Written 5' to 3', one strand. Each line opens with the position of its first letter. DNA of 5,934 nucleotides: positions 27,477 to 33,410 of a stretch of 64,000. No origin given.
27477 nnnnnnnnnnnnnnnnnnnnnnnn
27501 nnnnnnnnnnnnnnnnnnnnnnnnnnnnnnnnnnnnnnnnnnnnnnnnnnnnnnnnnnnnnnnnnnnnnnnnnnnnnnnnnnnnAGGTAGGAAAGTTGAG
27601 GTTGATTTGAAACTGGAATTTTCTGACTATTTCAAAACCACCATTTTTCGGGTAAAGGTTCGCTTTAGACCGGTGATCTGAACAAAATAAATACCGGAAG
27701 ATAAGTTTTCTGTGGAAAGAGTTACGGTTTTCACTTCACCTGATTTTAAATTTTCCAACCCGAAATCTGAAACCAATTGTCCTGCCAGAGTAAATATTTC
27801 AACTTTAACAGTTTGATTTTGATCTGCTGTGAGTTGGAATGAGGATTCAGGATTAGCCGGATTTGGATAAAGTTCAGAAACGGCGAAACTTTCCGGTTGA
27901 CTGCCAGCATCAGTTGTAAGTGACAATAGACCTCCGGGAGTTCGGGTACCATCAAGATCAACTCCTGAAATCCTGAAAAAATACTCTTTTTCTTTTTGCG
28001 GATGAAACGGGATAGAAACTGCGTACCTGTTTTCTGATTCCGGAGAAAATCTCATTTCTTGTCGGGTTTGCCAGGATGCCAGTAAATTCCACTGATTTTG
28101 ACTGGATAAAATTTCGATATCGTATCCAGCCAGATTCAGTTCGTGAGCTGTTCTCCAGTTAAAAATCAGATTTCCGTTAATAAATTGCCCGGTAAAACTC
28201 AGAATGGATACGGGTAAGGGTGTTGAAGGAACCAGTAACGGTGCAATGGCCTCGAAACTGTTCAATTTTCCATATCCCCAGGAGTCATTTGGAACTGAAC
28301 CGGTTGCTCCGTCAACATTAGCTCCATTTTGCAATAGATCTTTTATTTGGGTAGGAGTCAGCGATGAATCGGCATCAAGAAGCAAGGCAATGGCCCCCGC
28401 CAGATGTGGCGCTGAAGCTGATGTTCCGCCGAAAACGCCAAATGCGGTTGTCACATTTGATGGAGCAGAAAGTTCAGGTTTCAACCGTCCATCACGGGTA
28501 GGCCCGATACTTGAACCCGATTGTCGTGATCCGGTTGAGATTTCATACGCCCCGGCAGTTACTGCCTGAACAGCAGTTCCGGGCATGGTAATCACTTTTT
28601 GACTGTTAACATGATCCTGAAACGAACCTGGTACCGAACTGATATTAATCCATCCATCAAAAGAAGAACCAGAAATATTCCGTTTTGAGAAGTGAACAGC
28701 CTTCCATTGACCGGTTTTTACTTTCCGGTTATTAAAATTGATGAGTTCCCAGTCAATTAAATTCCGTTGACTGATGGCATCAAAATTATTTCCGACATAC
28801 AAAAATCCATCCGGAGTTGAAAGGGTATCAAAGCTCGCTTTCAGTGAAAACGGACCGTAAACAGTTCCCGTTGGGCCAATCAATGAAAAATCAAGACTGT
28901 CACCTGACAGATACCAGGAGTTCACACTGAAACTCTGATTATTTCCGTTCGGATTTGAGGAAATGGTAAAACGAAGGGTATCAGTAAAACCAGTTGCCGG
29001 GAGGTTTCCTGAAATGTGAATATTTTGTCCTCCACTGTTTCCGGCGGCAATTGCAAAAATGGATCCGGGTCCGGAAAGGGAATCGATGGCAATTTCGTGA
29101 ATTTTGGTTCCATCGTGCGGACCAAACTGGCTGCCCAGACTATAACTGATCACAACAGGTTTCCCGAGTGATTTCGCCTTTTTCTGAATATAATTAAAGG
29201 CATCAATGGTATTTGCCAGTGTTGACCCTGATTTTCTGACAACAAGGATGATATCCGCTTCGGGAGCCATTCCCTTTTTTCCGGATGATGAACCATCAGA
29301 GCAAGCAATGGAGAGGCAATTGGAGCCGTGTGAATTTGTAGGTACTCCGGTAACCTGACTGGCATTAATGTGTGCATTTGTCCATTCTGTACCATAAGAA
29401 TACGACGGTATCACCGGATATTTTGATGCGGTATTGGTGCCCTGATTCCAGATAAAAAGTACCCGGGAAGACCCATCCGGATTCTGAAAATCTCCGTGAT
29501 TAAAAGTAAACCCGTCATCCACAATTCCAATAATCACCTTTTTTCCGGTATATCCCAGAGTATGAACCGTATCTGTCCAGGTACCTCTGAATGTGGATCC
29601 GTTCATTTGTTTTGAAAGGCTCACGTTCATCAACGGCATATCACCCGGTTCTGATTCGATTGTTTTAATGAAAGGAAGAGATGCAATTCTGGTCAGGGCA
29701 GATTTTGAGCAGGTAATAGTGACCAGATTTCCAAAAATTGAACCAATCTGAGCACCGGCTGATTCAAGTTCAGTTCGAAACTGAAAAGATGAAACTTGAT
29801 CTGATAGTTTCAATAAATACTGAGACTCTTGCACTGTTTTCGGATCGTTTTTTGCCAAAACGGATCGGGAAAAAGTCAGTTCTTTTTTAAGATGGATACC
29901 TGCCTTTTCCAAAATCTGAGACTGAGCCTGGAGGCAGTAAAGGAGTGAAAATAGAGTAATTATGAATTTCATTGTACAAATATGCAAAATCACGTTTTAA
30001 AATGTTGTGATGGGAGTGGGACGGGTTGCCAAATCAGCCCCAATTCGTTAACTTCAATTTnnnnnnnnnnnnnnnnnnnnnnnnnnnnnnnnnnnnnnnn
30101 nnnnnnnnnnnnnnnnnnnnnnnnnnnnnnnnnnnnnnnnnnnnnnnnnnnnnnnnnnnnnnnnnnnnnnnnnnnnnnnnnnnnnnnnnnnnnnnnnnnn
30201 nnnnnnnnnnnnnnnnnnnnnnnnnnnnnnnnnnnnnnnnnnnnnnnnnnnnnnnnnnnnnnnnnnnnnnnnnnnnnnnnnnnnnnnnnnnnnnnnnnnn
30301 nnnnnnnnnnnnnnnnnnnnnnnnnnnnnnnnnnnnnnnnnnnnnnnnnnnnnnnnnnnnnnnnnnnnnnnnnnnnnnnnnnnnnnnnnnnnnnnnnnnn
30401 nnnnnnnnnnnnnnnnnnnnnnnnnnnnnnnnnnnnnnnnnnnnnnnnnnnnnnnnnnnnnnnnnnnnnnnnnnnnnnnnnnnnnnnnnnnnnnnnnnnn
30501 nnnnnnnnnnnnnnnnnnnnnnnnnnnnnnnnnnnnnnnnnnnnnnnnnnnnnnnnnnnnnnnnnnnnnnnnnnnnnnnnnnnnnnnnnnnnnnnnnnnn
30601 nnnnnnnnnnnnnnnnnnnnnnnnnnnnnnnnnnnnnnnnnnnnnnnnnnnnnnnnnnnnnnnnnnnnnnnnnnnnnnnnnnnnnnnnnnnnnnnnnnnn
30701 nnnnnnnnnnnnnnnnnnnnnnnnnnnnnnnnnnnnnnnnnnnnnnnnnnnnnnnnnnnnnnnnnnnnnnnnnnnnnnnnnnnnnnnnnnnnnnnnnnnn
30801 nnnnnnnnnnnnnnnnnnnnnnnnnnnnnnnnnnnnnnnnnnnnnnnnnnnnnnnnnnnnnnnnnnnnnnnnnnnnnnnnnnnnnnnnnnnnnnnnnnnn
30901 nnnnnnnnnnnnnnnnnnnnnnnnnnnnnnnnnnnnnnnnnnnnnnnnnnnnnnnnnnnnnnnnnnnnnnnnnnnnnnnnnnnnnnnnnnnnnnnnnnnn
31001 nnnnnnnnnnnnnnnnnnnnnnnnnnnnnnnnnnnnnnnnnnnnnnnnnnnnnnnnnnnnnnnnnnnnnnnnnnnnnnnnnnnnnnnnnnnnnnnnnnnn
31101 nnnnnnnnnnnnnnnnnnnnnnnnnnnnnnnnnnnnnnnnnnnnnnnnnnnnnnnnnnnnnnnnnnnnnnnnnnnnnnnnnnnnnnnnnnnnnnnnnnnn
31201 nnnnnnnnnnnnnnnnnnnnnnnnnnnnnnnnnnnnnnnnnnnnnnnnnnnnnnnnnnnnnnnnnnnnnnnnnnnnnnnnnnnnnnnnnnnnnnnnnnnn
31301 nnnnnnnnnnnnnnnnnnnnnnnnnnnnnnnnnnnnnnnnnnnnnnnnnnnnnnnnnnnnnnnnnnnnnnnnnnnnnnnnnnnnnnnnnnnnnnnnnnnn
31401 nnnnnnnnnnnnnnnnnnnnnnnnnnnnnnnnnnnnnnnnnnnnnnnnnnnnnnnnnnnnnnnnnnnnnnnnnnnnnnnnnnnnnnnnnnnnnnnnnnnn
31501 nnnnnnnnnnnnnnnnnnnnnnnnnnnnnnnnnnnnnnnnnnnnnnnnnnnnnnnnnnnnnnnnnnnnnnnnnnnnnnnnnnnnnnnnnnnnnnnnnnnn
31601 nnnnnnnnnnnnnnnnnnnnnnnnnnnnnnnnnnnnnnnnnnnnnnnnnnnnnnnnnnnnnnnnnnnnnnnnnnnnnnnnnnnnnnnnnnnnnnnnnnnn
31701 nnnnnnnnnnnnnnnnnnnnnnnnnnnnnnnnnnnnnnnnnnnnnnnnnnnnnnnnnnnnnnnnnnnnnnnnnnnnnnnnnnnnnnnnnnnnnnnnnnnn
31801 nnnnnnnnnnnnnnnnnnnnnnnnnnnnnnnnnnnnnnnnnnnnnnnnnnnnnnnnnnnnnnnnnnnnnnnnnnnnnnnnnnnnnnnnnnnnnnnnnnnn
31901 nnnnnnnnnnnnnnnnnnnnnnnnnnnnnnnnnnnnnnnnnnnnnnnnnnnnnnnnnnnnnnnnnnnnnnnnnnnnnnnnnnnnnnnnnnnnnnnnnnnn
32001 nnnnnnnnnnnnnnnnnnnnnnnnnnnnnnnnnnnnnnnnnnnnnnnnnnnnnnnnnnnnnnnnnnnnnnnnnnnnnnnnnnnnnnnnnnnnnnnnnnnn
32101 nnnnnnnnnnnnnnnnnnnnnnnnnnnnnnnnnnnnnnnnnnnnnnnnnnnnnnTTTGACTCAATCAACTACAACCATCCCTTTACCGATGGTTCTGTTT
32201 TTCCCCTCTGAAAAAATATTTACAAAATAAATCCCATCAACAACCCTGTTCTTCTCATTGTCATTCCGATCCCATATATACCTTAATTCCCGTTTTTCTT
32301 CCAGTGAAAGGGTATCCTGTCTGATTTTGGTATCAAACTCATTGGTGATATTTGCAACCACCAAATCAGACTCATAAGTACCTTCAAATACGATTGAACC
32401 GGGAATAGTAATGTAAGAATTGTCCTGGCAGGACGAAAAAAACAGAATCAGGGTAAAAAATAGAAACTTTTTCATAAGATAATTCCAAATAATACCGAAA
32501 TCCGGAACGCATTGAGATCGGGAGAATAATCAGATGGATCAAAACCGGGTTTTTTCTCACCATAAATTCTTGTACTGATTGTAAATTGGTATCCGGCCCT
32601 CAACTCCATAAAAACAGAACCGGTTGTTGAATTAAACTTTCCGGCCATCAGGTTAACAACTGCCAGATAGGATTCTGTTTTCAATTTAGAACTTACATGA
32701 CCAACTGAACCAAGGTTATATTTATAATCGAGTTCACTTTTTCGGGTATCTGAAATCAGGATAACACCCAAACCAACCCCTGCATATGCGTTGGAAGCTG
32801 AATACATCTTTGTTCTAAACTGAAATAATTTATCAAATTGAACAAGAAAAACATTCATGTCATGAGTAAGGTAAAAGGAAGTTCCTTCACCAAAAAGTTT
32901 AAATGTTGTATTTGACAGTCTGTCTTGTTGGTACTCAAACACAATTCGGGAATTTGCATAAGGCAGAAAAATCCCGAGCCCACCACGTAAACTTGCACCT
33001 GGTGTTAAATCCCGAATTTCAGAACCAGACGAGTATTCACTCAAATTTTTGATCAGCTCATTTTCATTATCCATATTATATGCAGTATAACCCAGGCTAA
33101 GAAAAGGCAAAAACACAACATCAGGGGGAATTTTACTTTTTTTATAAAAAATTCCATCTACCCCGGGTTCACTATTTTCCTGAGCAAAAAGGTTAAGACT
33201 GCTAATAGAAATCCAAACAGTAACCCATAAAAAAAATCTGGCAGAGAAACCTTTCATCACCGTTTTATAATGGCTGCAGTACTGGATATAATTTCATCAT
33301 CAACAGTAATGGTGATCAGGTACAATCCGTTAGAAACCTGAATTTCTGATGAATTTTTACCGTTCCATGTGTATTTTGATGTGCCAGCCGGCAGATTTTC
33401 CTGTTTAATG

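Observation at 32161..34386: Tandemly duplicated two-gene cassette: OM beta-barrel plus a minimal lipoprotein that is essentially a T9SS-CTD-like domain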

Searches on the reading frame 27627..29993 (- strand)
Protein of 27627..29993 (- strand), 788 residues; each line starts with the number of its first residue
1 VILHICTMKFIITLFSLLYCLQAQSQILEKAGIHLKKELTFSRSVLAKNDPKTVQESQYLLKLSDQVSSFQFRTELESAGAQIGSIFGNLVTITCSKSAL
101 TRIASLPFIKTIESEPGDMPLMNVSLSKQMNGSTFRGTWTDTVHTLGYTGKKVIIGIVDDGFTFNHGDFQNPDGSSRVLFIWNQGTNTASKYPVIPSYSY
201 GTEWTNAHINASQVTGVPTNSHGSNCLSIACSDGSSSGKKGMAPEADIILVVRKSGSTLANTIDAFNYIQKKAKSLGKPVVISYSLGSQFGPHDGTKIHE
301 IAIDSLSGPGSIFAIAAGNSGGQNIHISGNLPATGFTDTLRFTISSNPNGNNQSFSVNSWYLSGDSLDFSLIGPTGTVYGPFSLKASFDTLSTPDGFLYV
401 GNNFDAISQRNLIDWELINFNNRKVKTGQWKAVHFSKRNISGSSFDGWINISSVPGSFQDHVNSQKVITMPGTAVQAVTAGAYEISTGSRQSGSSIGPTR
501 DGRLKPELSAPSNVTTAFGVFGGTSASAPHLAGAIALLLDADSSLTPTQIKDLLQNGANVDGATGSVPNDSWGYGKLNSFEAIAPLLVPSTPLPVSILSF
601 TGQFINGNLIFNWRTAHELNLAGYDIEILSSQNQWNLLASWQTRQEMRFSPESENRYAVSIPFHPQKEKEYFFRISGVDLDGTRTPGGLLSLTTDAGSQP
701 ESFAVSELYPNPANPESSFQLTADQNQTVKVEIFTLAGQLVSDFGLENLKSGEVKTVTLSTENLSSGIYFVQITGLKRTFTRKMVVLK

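Call 3: search_protein_families(library=pfam, proteins=[window:27627-29993:-], max_evalue=10)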
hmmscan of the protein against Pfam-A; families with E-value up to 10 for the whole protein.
window:27627-29993:- (788 aa): 2 families
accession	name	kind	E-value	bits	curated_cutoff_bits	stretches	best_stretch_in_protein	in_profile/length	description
PF00082.27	Peptidase_S8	-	2.8e-28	99.5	21.8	2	460-575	156-288/288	Subtilase family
PF18962.6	Por_Secre_tail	-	1.3e-12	48.3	27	1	708-786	1-75/75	Secretion system C-terminal sorting domain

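Call 4: search_protein_families(library=ncbifam, proteins=[window:27627-29993:-], max_evalue=10)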
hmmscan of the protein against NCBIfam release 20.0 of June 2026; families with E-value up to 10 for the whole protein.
window:27627-29993:- (788 aa): 12 families
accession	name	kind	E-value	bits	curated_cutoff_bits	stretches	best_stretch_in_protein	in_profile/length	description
NF040809.1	germ_prot_CspBA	exception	1.4e-34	118.9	1250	2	76-377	574-877/1099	bifunctional germination protease/germinant receptor pseudoprotease CspBA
NF040808.2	CspC_non_triad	exception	4e-30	104.8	675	1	147-581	92-547/556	bile acid germinant receptor pseudoprotease CspC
NF033595.1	denti_PrtP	equivalog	5.8e-13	48.3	300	2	512-584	430-503/606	dentilisin complex serine proteinase subunit PrtP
TIGR04183.1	Por_Secre_tail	domain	1.2e-12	47.6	23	1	708-786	1-71/72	T9SS type A sorting domain-containing protein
NF038113.1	T9SSA_dep_M36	equivalog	8.1e-09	34.2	885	1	707-786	794-868/869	T9SS-dependent M36 family metallopeptidase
TIGR03921.1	T7SS_mycosin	equivalog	1.2e-08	34.5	278.75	2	469-591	192-293/353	type VII secretion-associated serine protease mycosin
NF052323.1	T9SSA_dep_M6i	equivalog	4.2e-07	28.3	600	1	709-775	961-1026/1043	T9SS-dependent M6-like inactivated metalloprotease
NF052228.1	T9SS_PorZ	equivalog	5.3e-05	21.8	260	1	685-775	652-742/757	type IX secretion system anionic LPS delivery protein PorZ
NF051851.1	AtpSerPepEprS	equivalog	8.6e-05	20.7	1700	1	517-578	296-358/988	autotransporter serine peptidase EprS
NF033707.1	T9SS_sortase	equivalog_domain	0.00071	17.3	420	1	707-774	1000-1076/1095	type IX secretion system sortase PorU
NF050177.1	TapA_OM_Porphy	equivalog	0.038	12.7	500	1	707-786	472-543/544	TapA/TapC family T9SS-dependent outer membrane protein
NF040553.1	SGO_0316_fam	subfamily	0.19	9.3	1400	1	494-556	657-729/1486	SGO_0316/SGO_0317 family LPXTG-anchored serine peptidase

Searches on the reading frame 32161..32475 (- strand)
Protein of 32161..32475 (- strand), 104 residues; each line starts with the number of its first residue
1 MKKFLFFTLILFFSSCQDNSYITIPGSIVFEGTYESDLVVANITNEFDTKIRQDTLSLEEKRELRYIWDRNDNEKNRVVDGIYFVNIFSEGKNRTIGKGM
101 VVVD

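Call 3: search_protein_families(library=pfam, proteins=[window:32161-32475:-], max_evalue=10)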
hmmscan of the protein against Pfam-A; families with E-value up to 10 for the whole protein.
window:32161-32475:- (104 aa): 2 families
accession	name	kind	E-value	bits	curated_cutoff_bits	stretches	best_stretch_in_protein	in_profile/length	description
PF13860.13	FlgD_ig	-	0.0028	18.1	27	1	25-87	11-73/79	FlgD Ig-like domain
PF08139.17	LPAM_1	-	0.12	13.3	20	1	1-12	1-12/18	Prokaryotic membrane lipoprotein lipid attachment site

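Call 4: search_protein_families(library=ncbifam, proteins=[window:32161-32475:-], max_evalue=10)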
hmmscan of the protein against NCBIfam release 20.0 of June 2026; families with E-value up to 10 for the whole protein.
window:32161-32475:- (104 aa): 4 families
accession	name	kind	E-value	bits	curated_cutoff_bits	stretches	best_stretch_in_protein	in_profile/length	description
NF052228.1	T9SS_PorZ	equivalog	0.0045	15.5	260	1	66-102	719-755/757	type IX secretion system anionic LPS delivery protein PorZ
TIGR01200.1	GLPGLI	subfamily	0.095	12.5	50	1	2-79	2-72/229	GLPGLI family protein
NF008518.1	PRK11443.1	equivalog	0.15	12.1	124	1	1-26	1-26/124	lipoprotein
NF005176.1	PRK06655.1-1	equivalog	0.16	11.9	230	1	35-91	95-153/197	flagellar hook assembly protein FlgD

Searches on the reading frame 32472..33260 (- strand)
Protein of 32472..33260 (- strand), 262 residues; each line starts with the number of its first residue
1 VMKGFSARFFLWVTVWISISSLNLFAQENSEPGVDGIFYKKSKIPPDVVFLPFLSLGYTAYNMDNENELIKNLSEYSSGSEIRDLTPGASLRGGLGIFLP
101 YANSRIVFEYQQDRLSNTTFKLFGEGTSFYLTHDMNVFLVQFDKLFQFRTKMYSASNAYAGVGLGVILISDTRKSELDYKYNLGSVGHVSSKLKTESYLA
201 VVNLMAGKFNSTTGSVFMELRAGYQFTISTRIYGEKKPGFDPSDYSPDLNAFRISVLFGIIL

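Call 3: search_protein_families(library=pfam, proteins=[window:32472-33260:-], max_evalue=10)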
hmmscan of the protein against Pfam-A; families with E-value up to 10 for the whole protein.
window:32472-33260:- (262 aa): 1 family
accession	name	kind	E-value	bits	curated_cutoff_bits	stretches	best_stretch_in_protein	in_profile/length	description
PF08416.19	PTB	-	0.046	14.2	27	1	165-217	50-101/131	Phosphotyrosine-binding domain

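Call 4: search_protein_families(library=ncbifam, proteins=[window:32472-33260:-], max_evalue=10)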
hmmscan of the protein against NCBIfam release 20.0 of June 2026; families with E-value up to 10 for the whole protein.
window:32472-33260:- (262 aa): 0 families

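Call 12: find_homologous_proteins(query=window:32472-33260:-, max_evalue=0.001)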
Query window:32472-33260:- (262 aa): 2 proteins with E <= 0.001 among 625 candidates.
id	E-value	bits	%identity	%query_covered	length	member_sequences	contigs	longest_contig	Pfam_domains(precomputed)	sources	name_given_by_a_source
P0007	3.8e-166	569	99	100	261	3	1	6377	-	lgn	-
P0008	1.6e-103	363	64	100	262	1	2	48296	-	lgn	-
